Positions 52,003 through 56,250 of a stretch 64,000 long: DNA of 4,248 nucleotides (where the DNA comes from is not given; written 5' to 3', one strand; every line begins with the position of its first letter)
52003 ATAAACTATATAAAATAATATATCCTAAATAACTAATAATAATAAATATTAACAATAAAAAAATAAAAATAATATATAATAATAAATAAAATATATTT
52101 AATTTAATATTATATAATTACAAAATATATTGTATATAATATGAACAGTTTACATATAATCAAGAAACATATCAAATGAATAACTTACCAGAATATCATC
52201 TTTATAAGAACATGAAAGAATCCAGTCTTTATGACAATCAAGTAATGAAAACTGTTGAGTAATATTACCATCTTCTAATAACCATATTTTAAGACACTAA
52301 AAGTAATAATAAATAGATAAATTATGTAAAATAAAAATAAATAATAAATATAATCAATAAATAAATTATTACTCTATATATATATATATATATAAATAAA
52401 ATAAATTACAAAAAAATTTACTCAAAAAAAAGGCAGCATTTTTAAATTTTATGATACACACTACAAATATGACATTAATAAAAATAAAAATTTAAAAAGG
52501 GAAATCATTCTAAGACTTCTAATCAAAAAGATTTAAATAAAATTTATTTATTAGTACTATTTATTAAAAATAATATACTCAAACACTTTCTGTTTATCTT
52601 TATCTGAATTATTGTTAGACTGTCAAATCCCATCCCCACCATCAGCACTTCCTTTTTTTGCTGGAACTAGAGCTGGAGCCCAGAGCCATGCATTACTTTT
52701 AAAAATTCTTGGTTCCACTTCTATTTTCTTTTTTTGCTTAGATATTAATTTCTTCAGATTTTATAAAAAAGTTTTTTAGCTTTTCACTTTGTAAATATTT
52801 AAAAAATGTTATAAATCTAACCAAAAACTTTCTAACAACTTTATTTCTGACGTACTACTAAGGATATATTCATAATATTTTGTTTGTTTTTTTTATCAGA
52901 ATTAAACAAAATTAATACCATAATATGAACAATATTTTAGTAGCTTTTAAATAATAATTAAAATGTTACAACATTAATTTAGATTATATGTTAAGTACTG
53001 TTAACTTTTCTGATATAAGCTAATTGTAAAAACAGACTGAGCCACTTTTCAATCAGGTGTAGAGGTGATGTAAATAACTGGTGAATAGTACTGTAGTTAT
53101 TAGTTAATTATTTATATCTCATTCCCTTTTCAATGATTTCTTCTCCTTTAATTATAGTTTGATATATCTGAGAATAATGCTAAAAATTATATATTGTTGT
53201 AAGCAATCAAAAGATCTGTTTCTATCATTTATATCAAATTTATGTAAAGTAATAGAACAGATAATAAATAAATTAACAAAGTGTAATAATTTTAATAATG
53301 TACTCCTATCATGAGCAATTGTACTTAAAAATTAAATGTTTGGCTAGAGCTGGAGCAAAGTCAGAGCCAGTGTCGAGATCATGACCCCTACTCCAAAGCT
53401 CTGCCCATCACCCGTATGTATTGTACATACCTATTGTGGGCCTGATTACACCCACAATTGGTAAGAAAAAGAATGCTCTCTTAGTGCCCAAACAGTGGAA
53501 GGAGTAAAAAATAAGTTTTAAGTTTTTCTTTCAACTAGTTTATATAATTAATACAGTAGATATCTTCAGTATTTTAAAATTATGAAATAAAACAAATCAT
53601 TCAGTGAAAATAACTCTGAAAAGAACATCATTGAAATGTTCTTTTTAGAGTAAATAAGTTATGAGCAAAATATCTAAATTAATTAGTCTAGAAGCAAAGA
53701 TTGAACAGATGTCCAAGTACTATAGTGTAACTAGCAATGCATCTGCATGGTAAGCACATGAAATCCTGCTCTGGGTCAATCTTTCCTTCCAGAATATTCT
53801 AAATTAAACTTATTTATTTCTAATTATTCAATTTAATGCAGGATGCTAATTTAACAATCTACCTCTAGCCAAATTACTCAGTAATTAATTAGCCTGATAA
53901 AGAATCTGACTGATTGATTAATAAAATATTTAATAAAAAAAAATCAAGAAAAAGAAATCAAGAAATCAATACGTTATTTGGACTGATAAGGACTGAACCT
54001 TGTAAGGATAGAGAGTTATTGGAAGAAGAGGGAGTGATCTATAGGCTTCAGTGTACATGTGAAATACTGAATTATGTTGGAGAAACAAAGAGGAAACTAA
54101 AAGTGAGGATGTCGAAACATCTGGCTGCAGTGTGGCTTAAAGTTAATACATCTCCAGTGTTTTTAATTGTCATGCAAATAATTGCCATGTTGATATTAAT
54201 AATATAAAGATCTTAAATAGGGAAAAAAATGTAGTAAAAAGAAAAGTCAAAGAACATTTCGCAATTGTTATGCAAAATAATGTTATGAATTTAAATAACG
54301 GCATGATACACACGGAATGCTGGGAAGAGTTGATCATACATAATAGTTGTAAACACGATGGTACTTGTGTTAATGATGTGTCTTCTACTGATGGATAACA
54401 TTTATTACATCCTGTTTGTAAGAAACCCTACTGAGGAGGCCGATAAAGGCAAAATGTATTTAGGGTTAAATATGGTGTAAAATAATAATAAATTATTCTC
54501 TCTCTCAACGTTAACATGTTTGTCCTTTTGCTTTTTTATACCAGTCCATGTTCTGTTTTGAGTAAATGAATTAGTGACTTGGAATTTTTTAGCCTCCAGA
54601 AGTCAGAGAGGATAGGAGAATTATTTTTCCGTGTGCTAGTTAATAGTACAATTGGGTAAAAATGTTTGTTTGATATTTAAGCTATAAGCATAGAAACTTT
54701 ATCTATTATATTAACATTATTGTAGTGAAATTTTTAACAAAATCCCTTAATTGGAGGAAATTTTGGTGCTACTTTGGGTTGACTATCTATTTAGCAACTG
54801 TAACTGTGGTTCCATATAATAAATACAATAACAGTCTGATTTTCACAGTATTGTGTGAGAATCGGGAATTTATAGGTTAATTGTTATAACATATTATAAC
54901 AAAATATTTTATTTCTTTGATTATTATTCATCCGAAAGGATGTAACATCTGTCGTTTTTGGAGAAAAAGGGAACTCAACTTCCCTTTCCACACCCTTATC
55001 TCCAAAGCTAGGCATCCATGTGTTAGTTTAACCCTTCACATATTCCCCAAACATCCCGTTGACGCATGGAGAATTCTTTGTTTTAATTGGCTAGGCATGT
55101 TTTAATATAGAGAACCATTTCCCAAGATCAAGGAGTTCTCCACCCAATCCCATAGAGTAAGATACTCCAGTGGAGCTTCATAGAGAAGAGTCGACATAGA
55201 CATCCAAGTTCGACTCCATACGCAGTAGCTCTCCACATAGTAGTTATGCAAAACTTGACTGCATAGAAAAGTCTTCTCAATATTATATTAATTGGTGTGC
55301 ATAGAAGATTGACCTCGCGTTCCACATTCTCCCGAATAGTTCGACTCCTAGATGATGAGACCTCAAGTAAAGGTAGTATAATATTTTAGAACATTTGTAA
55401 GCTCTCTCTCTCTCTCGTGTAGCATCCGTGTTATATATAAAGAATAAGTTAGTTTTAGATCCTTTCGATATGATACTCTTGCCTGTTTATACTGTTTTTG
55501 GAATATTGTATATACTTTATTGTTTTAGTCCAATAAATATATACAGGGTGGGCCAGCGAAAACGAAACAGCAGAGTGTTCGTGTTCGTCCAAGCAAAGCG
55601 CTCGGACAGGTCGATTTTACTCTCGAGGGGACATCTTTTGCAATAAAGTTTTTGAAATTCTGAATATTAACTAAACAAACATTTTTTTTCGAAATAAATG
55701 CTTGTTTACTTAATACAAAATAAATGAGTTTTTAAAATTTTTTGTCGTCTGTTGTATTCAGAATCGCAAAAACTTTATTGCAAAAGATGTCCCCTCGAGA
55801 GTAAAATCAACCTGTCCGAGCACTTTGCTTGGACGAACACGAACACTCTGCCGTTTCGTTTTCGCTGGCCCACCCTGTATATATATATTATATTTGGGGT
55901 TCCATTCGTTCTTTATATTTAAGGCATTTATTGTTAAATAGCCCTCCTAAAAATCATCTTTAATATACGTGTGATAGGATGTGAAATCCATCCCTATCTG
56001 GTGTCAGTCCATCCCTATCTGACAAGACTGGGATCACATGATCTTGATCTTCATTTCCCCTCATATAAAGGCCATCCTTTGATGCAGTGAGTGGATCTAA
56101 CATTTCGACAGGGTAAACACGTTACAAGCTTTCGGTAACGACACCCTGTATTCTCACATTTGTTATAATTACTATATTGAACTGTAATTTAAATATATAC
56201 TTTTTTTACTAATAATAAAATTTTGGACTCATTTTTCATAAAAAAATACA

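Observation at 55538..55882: Near-perfect 345-bp palindrome with Tc1/mariner-like termini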

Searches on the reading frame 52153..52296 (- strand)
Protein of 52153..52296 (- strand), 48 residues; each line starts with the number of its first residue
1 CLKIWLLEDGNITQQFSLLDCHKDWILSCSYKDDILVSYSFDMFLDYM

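Call 45: search_protein_families(library=pfam, max_evalue=10, proteins=[window:52153-52296:-])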
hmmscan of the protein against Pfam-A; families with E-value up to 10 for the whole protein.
seq(48 aa): 1 family
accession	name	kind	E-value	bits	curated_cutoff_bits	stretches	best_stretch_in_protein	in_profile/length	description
PF25047.1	Beta-prop_TEP1_2nd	-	5.9e-06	26.1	89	1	16-42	129-156/255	TEP-1 second beta-propeller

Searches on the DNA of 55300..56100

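Call 26: search_rna_families(source=window, start=55300, end=56100, threshold=evalue, max_evalue=10)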
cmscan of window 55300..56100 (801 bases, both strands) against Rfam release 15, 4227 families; matches with E-value up to 10: 15.
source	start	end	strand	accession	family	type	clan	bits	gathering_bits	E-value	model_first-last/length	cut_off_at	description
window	55606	55814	-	RF04174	MIR4208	Gene; miRNA;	-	55.9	140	8e-08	1-191/191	no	MIR4208 microRNA precursor family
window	55620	55801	+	RF04205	MIR2606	Gene; miRNA;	-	51.3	139.7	7.6e-07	1-165/165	no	MIR2606 microRNA precursor family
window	55620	55801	-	RF04205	MIR2606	Gene; miRNA;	-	49.5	139.7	1.8e-06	1-165/165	no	MIR2606 microRNA precursor family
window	55558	55867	-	RF02637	EF0408_EF0409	Gene; sRNA;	-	34.1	440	4.1e-07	1-412/412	no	Enterococcus sRNA EF0408_EF0409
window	55616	55806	+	RF03926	MIR1435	Gene; miRNA;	-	30.7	94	0.019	1-186/186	no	MIR1435 microRNA precursor family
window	55588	55828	+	RF04088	MIR812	Gene; miRNA;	-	27.2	80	0.65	1-205/205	no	MIR812 microRNA precursor family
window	55557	55863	+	RF02637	EF0408_EF0409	Gene; sRNA;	-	23.9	440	0.00044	1-412/412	no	Enterococcus sRNA EF0408_EF0409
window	55588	55828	-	RF04088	MIR812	Gene; miRNA;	-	23.4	80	3.2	1-205/205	no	MIR812 microRNA precursor family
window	55635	55786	+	RF04174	MIR4208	Gene; miRNA;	-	22.1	140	0.95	16-174/191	no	MIR4208 microRNA precursor family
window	55675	55786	-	RF02607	AbsR25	Gene; sRNA;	-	21.5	47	0.32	1-164/164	no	Acinetobacter sRNA 25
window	55665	55715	-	RF04099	MIR837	Gene; miRNA;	-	19.8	117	0.39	1-122/122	no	MIR837 microRNA precursor family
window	55626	55796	-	RF03839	MIR2599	Gene; miRNA;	-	19.3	120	0.7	1-132/132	no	MIR2599 microRNA precursor family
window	55668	55713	-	RF03362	mir-9436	Gene; miRNA;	-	16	80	4.5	1-66/66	no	mir-9436 microRNA precursor family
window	55678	55729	+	RF02575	DM_SisR1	Gene;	-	13.3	62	2.3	1-389/389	no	Drosophila melanogaster stable intronic sequence RNA 1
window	55669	55733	+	RF03116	aCoV-5UTR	Cis-reg;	CL00116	11.7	70.3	3.3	69-131/323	no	Alphacoronavirus 5'UTR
